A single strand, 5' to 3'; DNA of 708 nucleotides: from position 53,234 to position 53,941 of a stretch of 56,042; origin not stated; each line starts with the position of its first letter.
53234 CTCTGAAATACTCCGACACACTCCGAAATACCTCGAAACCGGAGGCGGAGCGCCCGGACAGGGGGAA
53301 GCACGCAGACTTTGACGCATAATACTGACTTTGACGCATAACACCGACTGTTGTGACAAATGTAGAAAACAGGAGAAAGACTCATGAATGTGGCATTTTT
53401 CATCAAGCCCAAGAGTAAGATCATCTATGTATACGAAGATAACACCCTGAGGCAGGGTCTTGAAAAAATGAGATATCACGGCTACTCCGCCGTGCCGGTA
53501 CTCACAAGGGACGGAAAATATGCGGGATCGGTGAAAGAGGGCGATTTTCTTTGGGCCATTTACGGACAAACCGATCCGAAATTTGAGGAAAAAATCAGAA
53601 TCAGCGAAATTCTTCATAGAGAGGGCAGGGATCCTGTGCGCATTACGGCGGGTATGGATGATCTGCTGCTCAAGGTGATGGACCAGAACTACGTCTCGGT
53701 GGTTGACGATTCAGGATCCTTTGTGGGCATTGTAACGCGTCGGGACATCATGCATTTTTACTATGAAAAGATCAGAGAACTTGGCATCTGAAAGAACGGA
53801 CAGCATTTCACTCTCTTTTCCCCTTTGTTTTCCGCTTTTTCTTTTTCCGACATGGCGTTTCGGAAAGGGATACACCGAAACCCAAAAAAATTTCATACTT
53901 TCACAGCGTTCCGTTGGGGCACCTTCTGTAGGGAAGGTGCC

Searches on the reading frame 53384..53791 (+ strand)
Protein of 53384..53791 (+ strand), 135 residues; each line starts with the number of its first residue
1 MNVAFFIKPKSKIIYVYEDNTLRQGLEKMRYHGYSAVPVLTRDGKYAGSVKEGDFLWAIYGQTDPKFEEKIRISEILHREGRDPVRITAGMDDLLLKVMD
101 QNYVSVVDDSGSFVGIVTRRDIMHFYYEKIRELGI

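Call 39: search_protein_families(library=ncbifam, proteins=[window:53384-53791:+], max_evalue=0.01)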
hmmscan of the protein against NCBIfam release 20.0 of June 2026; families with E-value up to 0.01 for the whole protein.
window:53384-53791:+ (135 aa): 11 families
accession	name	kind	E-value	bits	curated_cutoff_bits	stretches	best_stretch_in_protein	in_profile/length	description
NF041630.1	CBS_CbpB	equivalog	2.3e-17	63.2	125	1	5-124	13-133/143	cyclic-di-AMP-binding protein CbpB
NF053863.1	DS11_antiphage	equivalog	5e-09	35.7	260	1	10-127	82-193/305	CBS domain-containing anti-phage protein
NF038387.1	CBS_CbpA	equivalog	3e-08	33.5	150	1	4-125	4-121/209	cyclic di-AMP binding protein CbpA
TIGR01137.1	cysta_beta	equivalog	6.3e-07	28.4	510.25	1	12-125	347-455/457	cystathionine beta-synthase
TIGR01186.1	proV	subfamily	3.9e-05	22.9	326.6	1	13-128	252-359/363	betaine/proline/choline family ABC transporter ATP-binding protein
NF053603.1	HhpR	exception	0.0003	20.1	520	1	11-124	69-181/282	CBS domain-containing high hydrostatic pressure regulator HhpR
NF011447.0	PRK14869.2-3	equivalog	0.0004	19.1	522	0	98-132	93-130/540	putative manganese-dependent inorganic diphosphatase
NF011449.0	PRK14869.2-5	equivalog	0.0032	16.6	411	0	96-126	94-205/451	putative manganese-dependent inorganic diphosphatase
NF011443.0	PRK14869.1-5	equivalog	0.0032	16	335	0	85-129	82-128/546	putative manganese-dependent inorganic diphosphatase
NF011440.0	PRK14869.1-2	equivalog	0.0037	16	746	0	97-132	91-129/541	putative manganese-dependent inorganic diphosphatase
NF041552.1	TF_PrdR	equivalog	0.0048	15.3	795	0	11-133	14-132/577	sigma-54 dependent transcriptional regulator PrdR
